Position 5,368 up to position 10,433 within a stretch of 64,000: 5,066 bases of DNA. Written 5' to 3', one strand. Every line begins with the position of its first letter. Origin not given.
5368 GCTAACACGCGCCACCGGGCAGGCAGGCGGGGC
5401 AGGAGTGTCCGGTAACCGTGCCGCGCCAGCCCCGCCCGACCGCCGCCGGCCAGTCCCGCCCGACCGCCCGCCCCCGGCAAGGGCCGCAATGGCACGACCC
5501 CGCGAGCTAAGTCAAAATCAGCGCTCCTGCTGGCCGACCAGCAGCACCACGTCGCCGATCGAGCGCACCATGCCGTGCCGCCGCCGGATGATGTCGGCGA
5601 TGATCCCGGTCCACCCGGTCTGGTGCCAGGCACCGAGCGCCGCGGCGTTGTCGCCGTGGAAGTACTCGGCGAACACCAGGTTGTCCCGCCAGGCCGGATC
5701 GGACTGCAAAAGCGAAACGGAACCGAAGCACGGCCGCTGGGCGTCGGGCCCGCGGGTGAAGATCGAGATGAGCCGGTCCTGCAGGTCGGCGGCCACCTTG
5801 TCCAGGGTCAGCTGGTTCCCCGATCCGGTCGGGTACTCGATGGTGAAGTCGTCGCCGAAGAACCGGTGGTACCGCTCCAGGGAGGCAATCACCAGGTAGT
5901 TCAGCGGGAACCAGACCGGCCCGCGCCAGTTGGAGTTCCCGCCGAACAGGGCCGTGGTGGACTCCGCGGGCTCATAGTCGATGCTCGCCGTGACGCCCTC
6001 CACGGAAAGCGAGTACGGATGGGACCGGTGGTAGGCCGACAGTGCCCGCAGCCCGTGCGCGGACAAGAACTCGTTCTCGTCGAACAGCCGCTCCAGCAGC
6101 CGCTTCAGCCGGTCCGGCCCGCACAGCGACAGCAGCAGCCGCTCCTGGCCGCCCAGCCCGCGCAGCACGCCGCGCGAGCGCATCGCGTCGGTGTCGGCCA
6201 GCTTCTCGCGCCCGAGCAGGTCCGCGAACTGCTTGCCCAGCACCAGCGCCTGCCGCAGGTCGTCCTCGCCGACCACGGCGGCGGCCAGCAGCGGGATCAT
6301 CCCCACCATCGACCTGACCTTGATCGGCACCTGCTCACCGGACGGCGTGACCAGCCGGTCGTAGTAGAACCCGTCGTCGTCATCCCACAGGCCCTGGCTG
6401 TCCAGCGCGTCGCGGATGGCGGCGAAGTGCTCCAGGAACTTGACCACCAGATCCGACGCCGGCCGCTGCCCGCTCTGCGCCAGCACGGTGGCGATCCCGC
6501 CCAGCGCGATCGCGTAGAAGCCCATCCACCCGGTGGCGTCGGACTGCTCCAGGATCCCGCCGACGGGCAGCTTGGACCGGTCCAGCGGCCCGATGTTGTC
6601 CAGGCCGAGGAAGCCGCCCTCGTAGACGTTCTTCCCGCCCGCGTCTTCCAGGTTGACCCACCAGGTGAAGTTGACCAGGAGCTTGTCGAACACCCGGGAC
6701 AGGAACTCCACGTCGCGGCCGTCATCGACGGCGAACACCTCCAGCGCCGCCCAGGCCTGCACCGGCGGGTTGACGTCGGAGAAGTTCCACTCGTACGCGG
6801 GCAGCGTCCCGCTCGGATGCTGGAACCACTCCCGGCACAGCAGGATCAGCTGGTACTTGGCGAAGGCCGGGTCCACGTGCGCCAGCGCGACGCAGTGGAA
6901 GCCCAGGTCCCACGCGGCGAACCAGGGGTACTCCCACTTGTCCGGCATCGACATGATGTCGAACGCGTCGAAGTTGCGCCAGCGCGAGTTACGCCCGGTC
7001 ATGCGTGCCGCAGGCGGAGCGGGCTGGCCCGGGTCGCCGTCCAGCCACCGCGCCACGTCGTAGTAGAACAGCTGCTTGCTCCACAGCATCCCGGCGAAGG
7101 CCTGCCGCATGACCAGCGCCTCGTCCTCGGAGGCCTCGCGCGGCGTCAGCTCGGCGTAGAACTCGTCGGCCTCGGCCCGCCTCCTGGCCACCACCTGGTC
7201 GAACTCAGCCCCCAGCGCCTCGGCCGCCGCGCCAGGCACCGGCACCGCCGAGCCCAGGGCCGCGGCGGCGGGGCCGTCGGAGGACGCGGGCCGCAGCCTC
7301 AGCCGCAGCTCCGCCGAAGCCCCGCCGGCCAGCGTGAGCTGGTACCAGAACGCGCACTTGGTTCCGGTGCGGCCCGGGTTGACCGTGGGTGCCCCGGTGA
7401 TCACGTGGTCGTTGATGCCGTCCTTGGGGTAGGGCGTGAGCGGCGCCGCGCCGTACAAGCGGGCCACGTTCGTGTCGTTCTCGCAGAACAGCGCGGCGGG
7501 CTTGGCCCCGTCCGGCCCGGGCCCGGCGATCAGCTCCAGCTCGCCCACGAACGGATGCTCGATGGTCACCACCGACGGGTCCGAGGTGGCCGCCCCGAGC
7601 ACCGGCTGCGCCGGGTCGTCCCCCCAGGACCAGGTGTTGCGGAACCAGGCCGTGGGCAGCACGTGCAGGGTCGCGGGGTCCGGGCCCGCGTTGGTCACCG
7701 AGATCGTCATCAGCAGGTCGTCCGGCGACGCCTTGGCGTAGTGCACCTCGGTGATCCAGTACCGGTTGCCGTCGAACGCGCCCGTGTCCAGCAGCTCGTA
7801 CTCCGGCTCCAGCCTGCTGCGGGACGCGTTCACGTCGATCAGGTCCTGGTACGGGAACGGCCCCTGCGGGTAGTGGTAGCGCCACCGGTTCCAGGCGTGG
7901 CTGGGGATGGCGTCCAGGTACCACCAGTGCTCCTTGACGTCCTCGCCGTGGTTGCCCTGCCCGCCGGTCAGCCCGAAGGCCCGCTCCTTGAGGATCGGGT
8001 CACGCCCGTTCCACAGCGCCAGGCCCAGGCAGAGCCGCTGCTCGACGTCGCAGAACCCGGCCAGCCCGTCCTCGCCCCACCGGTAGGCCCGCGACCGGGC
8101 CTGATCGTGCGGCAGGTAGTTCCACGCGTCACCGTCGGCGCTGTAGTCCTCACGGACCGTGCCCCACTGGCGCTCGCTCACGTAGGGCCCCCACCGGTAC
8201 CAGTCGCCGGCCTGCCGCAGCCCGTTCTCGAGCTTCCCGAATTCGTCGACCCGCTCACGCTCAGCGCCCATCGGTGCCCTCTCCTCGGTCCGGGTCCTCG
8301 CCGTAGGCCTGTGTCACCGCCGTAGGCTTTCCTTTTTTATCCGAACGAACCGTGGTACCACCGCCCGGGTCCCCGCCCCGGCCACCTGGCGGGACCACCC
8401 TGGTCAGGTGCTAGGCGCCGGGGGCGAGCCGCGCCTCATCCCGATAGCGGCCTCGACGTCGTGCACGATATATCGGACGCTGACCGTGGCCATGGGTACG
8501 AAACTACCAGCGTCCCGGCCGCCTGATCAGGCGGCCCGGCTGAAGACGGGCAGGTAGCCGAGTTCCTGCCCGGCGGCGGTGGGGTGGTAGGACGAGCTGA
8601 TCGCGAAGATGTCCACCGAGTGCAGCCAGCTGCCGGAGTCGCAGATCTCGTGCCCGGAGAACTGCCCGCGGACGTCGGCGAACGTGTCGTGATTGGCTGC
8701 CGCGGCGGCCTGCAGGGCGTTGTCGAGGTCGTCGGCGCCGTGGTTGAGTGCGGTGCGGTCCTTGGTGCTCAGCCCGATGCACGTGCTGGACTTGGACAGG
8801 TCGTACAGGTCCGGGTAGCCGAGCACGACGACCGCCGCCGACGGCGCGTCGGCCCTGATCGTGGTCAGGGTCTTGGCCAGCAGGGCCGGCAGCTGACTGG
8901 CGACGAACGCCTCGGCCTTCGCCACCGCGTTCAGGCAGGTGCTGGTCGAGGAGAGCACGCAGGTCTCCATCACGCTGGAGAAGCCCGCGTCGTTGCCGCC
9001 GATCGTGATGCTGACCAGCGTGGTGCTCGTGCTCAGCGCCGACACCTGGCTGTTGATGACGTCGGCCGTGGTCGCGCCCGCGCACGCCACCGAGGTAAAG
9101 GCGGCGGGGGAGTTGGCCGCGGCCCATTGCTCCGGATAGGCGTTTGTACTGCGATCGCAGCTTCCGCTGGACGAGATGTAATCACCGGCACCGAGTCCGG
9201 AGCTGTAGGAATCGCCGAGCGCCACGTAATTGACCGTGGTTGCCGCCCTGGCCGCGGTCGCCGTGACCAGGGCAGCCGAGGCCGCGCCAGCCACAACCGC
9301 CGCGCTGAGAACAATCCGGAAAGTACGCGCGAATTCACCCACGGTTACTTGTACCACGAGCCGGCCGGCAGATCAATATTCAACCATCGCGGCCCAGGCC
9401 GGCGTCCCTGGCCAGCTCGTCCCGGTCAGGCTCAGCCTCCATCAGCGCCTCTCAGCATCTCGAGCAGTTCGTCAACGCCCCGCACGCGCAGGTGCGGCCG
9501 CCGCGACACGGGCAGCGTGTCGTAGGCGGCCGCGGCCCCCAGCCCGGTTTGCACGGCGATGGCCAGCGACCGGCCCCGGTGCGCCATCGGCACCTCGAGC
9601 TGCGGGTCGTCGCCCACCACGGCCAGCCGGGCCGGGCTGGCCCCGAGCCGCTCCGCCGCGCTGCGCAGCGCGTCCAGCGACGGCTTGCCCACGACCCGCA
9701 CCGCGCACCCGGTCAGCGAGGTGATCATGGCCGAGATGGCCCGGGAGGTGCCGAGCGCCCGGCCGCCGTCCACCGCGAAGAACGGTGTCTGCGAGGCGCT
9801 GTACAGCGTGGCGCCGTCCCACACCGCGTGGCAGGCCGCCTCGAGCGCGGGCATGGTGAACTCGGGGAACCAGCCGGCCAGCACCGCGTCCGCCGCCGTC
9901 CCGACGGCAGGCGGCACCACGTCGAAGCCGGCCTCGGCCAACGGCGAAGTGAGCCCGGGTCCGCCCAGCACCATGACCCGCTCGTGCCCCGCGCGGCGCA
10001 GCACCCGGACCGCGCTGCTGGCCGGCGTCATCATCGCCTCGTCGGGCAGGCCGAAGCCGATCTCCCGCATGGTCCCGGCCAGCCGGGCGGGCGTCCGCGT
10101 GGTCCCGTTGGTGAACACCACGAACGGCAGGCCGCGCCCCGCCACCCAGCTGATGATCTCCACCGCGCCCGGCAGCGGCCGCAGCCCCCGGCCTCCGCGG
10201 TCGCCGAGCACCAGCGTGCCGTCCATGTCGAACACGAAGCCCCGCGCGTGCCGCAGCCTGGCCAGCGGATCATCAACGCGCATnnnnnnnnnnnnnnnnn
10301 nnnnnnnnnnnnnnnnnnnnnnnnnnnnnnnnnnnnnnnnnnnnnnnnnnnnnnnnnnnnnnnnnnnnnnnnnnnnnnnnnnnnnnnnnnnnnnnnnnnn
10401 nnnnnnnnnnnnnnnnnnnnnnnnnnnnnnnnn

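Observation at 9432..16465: Six-gene coupled operon joining a split phenylphosphate-synthase/PEP-synthase-like kinase to a pyruvate-carboxylase-type biotin carboxylase and a HAD phosphatase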

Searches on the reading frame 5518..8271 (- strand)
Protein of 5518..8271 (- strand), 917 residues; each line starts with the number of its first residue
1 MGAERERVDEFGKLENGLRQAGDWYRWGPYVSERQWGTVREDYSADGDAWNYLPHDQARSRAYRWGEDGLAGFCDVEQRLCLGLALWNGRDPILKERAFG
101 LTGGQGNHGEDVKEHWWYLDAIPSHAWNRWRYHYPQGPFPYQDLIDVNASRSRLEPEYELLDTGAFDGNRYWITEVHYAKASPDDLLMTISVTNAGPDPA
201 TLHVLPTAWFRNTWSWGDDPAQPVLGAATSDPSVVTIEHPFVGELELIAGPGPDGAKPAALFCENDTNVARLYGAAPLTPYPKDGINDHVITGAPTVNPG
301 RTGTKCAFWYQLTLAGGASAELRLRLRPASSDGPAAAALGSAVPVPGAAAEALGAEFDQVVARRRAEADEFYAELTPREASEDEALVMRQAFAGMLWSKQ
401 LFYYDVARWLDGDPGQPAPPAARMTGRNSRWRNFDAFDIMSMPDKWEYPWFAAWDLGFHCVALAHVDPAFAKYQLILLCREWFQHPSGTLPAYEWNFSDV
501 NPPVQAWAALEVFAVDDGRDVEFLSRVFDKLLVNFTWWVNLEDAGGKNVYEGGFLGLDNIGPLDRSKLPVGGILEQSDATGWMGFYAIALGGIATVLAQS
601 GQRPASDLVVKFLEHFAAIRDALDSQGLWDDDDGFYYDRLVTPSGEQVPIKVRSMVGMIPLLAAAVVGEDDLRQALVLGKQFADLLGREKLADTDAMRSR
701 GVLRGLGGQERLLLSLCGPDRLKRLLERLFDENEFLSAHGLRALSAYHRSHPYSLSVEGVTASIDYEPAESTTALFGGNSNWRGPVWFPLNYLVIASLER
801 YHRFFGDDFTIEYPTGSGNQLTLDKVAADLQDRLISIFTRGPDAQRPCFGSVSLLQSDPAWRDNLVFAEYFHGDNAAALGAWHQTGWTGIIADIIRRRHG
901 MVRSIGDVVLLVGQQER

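Call 7: search_protein_families(library=pfam, proteins=[window:5518-8271:-], max_evalue=0.001)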
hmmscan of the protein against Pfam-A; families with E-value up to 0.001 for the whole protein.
window:5518-8271:- (917 aa): 2 families
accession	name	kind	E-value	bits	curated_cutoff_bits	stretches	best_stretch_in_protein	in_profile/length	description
PF22422.2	MGH1-like_GH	-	5.1e-21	76.1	27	1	448-550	1-113/356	Mannosylglycerate hydrolase MGH1-like glycoside hydrolase domain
PF03200.22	Glyco_hydro_63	-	2.9e-06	26.8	22.4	0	721-806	365-431/492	Glycosyl hydrolase family 63 C-terminal domain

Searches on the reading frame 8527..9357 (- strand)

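Call 7: search_protein_families(library=pfam, proteins=[window:8527-9357:-], max_evalue=0.001)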
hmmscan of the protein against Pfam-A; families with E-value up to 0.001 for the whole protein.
window:8527-9357:- (276 aa): 2 families
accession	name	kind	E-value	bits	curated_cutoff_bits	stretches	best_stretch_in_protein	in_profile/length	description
PF13472.12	Lipase_GDSL_2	-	3.3e-21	77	32.9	1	46-266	1-178/178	GDSL-like Lipase/Acylhydrolase family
PF00657.28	Lipase_GDSL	-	4.7e-07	30.6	23.6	1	44-265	1-202/208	GDSL-like Lipase/Acylhydrolase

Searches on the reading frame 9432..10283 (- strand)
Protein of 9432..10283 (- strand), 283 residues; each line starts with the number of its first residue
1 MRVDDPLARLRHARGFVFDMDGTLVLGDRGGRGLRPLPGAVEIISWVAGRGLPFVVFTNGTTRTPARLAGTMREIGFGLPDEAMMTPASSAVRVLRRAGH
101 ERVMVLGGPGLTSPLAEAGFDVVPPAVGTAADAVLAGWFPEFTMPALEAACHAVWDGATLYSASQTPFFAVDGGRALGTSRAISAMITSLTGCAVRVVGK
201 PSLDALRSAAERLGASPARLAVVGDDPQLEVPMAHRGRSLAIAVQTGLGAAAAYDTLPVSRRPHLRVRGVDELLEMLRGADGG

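Call 4: search_protein_families(library=pfam, proteins=[window:9432-10283:-], max_evalue=0.01)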
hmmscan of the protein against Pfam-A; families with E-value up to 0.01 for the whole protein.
window:9432-10283:- (283 aa): 3 families
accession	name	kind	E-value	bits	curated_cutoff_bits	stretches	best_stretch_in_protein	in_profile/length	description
PF13344.12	Hydrolase_6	-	9.2e-22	77.4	27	1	16-120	1-100/101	Haloacid dehalogenase-like hydrolase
PF00702.32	Hydrolase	-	2.5e-12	48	26.4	1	192-235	147-188/191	haloacid dehalogenase-like hydrolase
PF13242.12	Hydrolase_like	-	3.7e-07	30.4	22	1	198-270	2-72/75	HAD-hyrolase-like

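Call 5: search_protein_families(library=ncbifam, proteins=[window:9432-10283:-], max_evalue=0.01)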
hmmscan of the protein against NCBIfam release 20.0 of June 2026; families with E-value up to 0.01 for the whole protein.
window:9432-10283:- (283 aa): 11 families
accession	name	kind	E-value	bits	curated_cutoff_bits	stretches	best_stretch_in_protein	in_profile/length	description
TIGR01460.1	HAD-SF-IIA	subfamily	3.5e-23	82.7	100.15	1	16-247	1-246/246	HAD-IIA family hydrolase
NF053752.1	TK1734_fam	exception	3.8e-22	78.8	475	1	15-277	2-259/260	2-phosphoglycolate phosphatase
TIGR01452.1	PGP_euk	subfamily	2.4e-19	69.8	201.95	1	14-246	3-248/279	phosphoglycolate/pyridoxal phosphate family phosphatase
NF007762.0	PRK10444.1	equivalog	1.2e-15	57.8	368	1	18-259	8-235/250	HAD-IIA family hydrolase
TIGR01457.1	HAD-SF-IIA-hyp2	hypoth_equivalog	3.4e-14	53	247.65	1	14-233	2-211/249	TIGR01457 family HAD-type hydrolase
TIGR01458.1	HAD-SF-IIA-hyp3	hypoth_equivalog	7.6e-14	51.7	175.95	1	14-258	2-237/257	TIGR01458 family HAD-type hydrolase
TIGR01662.1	HAD-SF-IIIA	subfamily_domain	5.5e-06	26.5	44.6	0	198-245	91-139/141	HAD-IIIA family hydrolase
TIGR01668.1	YqeG_hyp_ppase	hypoth_equivalog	4.7e-05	23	89.1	0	194-261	85-152/170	YqeG family HAD IIIA-type phosphatase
NF008610.0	PRK11587.1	equivalog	0.00026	20.4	282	0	13-25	3-15/219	sugar phosphatase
TIGR01509.1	HAD-SF-IA-v3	subfamily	0.0019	18.4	29.4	0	197-227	108-138/154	HAD-IA family hydrolase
TIGR01459.1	HAD-SF-IIA-hyp4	hypoth_equivalog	0.0041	16.6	103.75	0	15-79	10-67/242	TIGR01459 family HAD-type hydrolase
